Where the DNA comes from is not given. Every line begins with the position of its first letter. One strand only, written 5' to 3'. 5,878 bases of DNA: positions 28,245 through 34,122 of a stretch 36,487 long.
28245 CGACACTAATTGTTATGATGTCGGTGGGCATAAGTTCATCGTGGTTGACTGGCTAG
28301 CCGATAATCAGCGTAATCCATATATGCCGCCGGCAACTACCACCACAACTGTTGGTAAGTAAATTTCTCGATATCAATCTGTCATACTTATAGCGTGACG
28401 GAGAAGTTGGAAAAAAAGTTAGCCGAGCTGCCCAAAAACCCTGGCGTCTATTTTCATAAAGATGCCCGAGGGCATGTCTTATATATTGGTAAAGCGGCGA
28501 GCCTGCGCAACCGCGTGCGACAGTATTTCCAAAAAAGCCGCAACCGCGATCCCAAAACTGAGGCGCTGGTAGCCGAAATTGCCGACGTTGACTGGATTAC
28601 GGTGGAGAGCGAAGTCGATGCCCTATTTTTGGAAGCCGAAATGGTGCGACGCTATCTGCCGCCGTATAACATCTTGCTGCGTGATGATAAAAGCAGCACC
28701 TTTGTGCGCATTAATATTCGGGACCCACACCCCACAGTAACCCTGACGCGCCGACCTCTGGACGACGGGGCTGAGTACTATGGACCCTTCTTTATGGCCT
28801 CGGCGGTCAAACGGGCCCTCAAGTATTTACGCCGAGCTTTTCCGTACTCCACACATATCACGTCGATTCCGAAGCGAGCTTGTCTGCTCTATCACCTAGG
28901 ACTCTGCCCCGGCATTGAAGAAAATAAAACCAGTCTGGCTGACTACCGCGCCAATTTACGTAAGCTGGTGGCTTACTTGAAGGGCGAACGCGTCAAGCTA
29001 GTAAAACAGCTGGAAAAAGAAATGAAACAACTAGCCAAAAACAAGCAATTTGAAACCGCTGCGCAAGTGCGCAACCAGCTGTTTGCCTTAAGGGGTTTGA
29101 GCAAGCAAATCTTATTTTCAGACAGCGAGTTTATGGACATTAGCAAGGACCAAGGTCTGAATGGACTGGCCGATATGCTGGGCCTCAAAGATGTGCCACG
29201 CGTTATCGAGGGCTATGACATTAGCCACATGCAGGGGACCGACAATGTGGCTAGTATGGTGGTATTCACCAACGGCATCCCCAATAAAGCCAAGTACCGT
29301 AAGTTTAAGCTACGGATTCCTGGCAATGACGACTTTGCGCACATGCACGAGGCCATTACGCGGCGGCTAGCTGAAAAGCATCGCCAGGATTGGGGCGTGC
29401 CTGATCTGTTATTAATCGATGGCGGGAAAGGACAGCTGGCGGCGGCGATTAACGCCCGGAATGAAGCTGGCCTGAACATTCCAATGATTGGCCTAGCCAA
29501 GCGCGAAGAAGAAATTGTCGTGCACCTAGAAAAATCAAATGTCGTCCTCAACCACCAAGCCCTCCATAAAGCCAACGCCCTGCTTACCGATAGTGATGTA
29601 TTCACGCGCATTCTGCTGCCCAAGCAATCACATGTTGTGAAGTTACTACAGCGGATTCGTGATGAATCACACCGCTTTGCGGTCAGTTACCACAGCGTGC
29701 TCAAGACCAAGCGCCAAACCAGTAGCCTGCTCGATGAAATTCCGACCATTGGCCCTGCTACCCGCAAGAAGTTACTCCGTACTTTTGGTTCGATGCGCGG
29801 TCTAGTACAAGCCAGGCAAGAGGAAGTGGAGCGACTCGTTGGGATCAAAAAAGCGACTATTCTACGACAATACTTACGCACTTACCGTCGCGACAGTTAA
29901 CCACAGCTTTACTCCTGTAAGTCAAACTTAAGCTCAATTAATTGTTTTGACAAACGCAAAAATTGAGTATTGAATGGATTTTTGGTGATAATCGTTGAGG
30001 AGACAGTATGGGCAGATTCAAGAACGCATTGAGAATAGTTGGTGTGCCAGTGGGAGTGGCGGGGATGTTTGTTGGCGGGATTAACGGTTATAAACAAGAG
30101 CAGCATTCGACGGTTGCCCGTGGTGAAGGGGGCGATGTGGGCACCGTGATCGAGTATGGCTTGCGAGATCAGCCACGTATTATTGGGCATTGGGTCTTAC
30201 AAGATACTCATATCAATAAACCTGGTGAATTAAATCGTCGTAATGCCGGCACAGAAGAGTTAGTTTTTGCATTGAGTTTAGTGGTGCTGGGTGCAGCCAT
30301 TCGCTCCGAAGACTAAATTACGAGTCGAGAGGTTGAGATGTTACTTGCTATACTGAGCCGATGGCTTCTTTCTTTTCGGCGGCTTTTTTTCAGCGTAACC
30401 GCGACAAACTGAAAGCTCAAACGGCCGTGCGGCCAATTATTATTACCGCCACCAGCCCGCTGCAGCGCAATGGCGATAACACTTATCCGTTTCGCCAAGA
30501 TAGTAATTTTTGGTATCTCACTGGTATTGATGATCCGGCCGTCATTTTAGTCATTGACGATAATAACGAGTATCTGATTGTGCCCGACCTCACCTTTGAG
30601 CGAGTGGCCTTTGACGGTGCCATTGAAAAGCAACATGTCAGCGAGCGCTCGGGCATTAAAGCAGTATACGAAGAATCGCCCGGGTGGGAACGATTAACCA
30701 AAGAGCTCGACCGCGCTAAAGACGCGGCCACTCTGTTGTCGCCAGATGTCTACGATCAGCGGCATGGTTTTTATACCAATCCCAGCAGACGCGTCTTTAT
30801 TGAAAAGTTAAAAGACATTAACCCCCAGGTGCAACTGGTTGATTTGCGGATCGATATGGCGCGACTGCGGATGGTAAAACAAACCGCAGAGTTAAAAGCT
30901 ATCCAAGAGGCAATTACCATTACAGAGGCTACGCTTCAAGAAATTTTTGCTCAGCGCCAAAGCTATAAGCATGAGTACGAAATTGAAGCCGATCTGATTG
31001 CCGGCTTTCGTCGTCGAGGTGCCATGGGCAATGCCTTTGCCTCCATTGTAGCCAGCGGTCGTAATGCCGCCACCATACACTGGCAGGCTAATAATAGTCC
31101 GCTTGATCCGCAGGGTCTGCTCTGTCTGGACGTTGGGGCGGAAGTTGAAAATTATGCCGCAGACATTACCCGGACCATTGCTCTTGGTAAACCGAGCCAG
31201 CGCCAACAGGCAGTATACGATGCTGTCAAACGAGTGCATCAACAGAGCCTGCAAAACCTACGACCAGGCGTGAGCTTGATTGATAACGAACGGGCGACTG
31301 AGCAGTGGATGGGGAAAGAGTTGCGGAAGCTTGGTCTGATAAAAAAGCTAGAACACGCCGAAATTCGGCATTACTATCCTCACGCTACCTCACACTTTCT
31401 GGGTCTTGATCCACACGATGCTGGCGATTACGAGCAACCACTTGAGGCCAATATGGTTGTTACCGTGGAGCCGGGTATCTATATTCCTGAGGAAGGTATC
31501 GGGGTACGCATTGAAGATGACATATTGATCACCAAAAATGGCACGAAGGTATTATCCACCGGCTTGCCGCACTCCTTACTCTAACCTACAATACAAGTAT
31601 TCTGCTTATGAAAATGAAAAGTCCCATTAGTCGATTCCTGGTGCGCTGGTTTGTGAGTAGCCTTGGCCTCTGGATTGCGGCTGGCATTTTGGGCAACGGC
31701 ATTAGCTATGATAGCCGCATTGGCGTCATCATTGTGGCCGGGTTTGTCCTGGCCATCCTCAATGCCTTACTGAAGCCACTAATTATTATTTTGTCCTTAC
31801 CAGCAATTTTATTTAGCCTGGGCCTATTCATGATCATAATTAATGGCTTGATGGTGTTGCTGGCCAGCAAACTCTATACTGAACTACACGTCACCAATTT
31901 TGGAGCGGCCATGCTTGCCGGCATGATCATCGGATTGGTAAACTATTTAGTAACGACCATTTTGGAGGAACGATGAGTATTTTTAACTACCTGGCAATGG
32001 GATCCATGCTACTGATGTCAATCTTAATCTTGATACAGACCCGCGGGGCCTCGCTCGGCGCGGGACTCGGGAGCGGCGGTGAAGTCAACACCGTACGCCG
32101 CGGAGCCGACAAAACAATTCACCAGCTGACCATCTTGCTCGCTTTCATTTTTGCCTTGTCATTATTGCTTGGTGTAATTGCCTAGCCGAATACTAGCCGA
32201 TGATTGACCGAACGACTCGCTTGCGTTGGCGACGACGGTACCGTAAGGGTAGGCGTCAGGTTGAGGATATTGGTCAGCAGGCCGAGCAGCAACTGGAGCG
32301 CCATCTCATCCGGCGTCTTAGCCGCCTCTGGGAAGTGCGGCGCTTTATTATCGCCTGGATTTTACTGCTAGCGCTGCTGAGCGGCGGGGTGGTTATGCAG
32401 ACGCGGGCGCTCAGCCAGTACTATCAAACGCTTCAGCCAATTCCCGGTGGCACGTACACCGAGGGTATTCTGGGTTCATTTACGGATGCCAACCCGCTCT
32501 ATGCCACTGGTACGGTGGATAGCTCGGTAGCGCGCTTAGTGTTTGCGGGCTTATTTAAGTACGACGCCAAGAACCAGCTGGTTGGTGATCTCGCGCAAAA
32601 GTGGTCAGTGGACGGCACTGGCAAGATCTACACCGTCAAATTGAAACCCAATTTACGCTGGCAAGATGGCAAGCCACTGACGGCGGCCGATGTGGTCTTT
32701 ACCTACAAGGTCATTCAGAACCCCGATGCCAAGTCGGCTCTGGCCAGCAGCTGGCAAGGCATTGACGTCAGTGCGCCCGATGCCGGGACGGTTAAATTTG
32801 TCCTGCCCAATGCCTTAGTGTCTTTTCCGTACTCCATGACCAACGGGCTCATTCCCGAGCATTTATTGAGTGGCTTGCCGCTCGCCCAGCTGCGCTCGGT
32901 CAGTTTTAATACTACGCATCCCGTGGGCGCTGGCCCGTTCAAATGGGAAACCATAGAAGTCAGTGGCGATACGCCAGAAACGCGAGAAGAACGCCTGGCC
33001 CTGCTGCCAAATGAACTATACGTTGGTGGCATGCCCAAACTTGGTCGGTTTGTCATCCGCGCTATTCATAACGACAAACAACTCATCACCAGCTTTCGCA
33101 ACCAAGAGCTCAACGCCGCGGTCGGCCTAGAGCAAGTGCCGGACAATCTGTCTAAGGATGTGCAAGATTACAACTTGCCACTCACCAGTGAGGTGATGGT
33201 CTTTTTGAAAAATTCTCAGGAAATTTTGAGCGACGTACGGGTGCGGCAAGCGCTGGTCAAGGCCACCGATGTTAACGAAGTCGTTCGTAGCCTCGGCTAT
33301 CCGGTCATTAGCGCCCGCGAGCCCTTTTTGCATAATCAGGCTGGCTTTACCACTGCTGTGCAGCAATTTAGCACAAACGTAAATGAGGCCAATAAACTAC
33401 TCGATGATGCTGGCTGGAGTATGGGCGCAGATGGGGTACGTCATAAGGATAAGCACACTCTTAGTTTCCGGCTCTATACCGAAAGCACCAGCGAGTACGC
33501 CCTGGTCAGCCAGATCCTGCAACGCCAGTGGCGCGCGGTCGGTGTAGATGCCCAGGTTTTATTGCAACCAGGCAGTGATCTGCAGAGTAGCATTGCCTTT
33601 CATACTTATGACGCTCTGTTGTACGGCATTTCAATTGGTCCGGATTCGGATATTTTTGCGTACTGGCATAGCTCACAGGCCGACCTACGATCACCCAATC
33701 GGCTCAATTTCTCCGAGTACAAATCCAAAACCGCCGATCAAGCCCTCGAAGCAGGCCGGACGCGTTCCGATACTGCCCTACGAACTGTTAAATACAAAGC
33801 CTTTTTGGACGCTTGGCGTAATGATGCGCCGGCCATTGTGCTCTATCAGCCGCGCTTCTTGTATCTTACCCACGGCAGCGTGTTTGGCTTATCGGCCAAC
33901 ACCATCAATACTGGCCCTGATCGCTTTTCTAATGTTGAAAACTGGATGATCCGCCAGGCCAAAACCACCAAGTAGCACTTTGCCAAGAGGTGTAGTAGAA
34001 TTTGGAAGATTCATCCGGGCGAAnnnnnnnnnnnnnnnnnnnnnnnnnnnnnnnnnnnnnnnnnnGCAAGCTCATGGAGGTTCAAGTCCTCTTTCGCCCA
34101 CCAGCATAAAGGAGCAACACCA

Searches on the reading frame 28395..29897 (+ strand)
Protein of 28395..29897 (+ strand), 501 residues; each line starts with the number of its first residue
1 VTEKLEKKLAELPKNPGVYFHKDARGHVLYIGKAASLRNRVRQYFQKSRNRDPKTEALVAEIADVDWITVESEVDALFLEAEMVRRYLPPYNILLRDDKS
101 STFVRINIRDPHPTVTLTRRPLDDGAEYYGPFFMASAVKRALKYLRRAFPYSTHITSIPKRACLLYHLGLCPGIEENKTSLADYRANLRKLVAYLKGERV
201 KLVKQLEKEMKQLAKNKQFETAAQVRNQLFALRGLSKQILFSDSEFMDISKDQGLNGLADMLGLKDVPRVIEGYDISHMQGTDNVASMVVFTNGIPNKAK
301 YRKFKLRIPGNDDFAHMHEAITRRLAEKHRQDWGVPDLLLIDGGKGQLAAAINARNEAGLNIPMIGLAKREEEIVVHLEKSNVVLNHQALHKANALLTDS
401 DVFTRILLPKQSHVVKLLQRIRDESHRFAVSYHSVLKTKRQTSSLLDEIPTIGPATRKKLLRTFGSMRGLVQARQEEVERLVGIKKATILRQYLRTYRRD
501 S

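Call 6: search_protein_families(library=pfam, max_evalue=0.1, proteins=[window:28395-29897:+])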
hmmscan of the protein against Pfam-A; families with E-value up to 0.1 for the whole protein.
window:28395-29897:+ (501 aa): 7 families
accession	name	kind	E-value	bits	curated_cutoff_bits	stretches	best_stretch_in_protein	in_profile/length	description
PF08459.17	UvrC_RNaseH_dom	-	2.6e-50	170.8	22.3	1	260-430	2-159/159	UvrC RNAse H endonuclease domain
PF02151.25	UVR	-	2.4e-09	37.1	21.5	1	201-233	2-34/36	UvrB/uvrC motif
PF14520.12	HHH_5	-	2.2e-05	25.3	27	1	445-489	3-48/57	Helix-hairpin-helix domain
PF01541.30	GIY-YIG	-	5.9e-05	23.7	22.6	1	16-55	2-41/78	GIY-YIG catalytic domain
PF12826.13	HHH_2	-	0.00043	20.8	27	1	449-484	8-43/64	Helix-hairpin-helix motif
PF24348.1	DUF7508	-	0.0048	17.5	26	0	7-47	13-52/79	Domain of unknown function (DUF7508)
PF19005.6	DUF5734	-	0.065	13.9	27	0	207-243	1-37/83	Domain of unknown function (DUF5734)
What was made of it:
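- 28395..29900 (+): uvrC (right conserved flank, not part of the island). Pfam UvrC_RNaseH_dom 2.6e-50, UVR and GIY-YIG (call 6).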

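Call 13: find_related_loci(query=window:28395-29897:+, collection=genome_contigs, flank=10000)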
Query window:28395-29897:+ (501 aa) in genome_contigs; peptide patterns used: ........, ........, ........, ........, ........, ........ (x = any residue, [..] = any of these).
344 stretches matched a pattern; 59 encode a relative of the query (tblastn E <= 1e-3); 59 distinct loci.
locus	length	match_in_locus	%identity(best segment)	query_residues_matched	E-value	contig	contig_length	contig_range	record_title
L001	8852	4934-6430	72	1-499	0e+0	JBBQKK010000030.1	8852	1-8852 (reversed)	MAG: Candidatus Saccharimonadales bacterium isolate Co_metawrap_609 Cmw_609_k141_11318594_length_8852_cov_11.5128, whole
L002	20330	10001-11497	71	2-500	0e+0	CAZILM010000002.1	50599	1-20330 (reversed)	MAG TPA_asm: uncultured Candidatus Saccharibacteria bacterium isolate SRP200132_co1_22 genome assembly, contig: NODE_105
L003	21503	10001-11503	71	1-501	0e+0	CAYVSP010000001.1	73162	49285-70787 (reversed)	MAG TPA_asm: uncultured Candidatus Saccharibacteria bacterium isolate SRP200132_co1_486 genome assembly, contig: NODE_46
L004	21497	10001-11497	74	1-499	0e+0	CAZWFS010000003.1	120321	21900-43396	MAG TPA_asm: uncultured Candidatus Saccharibacteria bacterium isolate binchicken_co174_48 genome assembly, contig: NODE_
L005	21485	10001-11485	72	5-499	0e+0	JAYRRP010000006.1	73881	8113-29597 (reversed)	MAG: Candidatus Saccharimonadales bacterium isolate XM1_ASGE3bin.32 k141_808804, whole genome shotgun sequence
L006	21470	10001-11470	70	1-490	0e+0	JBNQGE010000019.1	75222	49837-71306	MAG: Candidatus Saccharibacteria bacterium isolate Bin_28 c_000000000034, whole genome shotgun sequence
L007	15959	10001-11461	69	1-487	0e+0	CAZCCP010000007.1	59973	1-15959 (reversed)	MAG TPA_asm: uncultured Candidatus Saccharibacteria bacterium isolate SRP200132_co1_638 genome assembly, contig: NODE_75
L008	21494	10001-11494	72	1-498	0e+0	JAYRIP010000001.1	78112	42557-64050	MAG: Candidatus Saccharimonadales bacterium isolate SZ_szas25bin.56 k141_194807, whole genome shotgun sequence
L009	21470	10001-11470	68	1-490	0e+0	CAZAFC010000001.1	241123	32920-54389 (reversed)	MAG TPA_asm: uncultured Candidatus Saccharibacteria bacterium isolate SRP200132_co1_536 genome assembly, contig: NODE_36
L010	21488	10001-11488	66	5-499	0e+0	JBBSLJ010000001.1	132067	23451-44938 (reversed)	MAG: Candidatus Saccharimonadales bacterium isolate metawrap_LS4_6 metawrap_LS4_6_K_113312_L_132067_cov_13.0662, whole g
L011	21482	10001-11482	65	1-495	0e+0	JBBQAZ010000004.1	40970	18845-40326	MAG: Candidatus Saccharimonadales bacterium isolate Co_metawrap_1416 Cmw_1416_k141_5121691_length_40970_cov_7.9993, whol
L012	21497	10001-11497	63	1-500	0e+0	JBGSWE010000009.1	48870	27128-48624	MAG: Candidatus Saccharimonadales bacterium isolate JTS-AC474 k141_217187, whole genome shotgun sequence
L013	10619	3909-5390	66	1-494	0e+0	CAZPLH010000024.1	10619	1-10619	MAG TPA_asm: uncultured Candidatus Saccharibacteria bacterium isolate SRP296810_co1_266 genome assembly, contig: NODE_77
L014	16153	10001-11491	64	1-496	0e+0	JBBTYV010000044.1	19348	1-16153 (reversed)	MAG: Patescibacteria group bacterium isolate H52-bin149_1 H52_bin149_1_000000000044, whole genome shotgun sequence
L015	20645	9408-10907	64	1-500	0e+0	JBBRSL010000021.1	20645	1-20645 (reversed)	MAG: Candidatus Saccharimonadales bacterium isolate La2_metabat2.071 La2_metabat2.071_K_3428628L20645_cov_14.6038, whole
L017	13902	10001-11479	62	1-494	0e+0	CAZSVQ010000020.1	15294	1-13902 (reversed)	MAG TPA_asm: uncultured Candidatus Saccharibacteria bacterium isolate SRP286056_co1_90 genome assembly, contig: NODE_476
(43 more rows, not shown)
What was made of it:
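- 28395..29900 (+): It is 55-74% identical in Saccharimonadales MAGs (call 13).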

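Call 19: search_protein_families(library=pfam, max_evalue=0.01, proteins=[L010:1881-2750:+, L010:3076-4245:+, L010:4208-5776:+, L010:5789-8260:+, L012:75-2966:+, L012:3087-3665:+, L012:3697-4491:+, L012:4505-5833:+, L012:5887-7884:+, L012:7908-9989:-])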
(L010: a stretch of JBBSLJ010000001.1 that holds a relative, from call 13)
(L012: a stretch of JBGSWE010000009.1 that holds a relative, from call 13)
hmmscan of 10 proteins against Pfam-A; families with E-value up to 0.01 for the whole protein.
L010:1881-2750:+ (290 aa): 0 families

L010:3076-4245:+ (390 aa): 0 families

L010:4208-5776:+ (523 aa): 0 families

L010:5789-8260:+ (824 aa): 3 families
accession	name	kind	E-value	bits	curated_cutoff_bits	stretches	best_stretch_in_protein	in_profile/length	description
PF02557.22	VanY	-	0.00017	21.8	25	1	705-819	4-127/132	D-alanyl-D-alanine carboxypeptidase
PF00182.24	Glyco_hydro_19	-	0.00028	21.2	25.5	1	492-541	103-153/232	Chitinase class I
PF01476.26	LysM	-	0.00094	19.5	20.9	1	100-144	1-42/43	LysM domain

L012:75-2966:+ (964 aa): 0 families

L012:3087-3665:+ (193 aa): 0 families

L012:3697-4491:+ (265 aa): 0 families

L012:4505-5833:+ (443 aa): 0 families

L012:5887-7884:+ (666 aa): 0 families

L012:7908-9989:- (694 aa): 1 family
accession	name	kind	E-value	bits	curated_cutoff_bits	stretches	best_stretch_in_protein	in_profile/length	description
PF00912.28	Transgly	-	1.8e-33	115.9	27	1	121-283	20-174/178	Transglycosylase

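Call 53: search_protein_families(library=pfam, max_evalue=0.001, proteins=[L017:7822-9969:+, L010:1102-1635:+])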
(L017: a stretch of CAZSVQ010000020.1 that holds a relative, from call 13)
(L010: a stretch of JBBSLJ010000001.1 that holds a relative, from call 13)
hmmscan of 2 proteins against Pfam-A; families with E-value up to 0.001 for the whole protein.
L017:7822-9969:+ (716 aa): 2 families
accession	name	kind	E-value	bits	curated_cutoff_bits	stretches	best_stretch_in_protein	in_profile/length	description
PF13472.12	Lipase_GDSL_2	-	1.9e-07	32.2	32.9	1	546-701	2-177/178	GDSL-like Lipase/Acylhydrolase family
PF00657.28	Lipase_GDSL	-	0.00048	20.8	23.6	0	584-707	58-208/208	GDSL-like Lipase/Acylhydrolase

L010:1102-1635:+ (178 aa): 4 families
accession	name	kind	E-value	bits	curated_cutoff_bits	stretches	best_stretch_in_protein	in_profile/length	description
PF09419.16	PGP_phosphatase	-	7.2e-10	39.2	20.4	1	14-149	18-164/168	Mitochondrial PGP phosphatase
PF13242.12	Hydrolase_like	-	1.5e-09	38.1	22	1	101-150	2-50/75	HAD-hyrolase-like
PF00702.32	Hydrolase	-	1.7e-05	25.7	26.4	0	71-142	116-191/191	haloacid dehalogenase-like hydrolase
PF13419.12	HAD_2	-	4.3e-05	24.1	23.8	1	84-148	116-178/178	Haloacid dehalogenase-like hydrolase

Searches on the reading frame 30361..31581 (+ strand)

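Call 6: search_protein_families(library=pfam, max_evalue=0.1, proteins=[window:30361-31581:+])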
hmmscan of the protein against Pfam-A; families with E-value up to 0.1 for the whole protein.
window:30361-31581:+ (407 aa): 3 families
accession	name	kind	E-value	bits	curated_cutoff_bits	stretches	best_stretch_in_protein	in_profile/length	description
PF00557.29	Peptidase_M24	-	1e-52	179.4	23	1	180-392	2-208/208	Metallopeptidase family M24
PF05195.22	AMP_N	-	1.8e-19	70.1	24.6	1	10-116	1-114/121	Aminopeptidase P, N-terminal domain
PF01321.24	Creatinase_N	-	0.00048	21.1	22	1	46-172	21-128/128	Creatinase/Prolidase N-terminal domain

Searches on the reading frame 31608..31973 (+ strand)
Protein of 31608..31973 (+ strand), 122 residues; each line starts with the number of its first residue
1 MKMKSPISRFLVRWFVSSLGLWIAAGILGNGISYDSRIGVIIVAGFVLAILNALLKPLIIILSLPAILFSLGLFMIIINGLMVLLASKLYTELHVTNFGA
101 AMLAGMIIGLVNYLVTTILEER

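Call 73: search_protein_families(library=pfam, max_evalue=0.001, proteins=[window:31608-31973:+])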
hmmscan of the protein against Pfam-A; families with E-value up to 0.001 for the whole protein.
window:31608-31973:+ (122 aa): 1 family
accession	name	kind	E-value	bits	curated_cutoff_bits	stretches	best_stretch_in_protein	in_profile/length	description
PF04020.18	Phage_holin_4_2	-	2.3e-24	86.5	28.8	1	9-114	2-105/105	Mycobacterial 4 TMS phage holin, superfamily IV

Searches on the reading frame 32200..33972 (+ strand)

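Call 6: search_protein_families(library=pfam, max_evalue=0.1, proteins=[window:32200-33972:+])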
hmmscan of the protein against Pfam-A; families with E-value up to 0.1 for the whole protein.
window:32200-33972:+ (591 aa): 1 family
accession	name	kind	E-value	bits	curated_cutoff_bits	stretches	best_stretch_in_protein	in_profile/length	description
PF00496.27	SBP_bac_5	-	1.2e-56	192.9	32.4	1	127-491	2-361/368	Bacterial extracellular solute-binding proteins, family 5 Middle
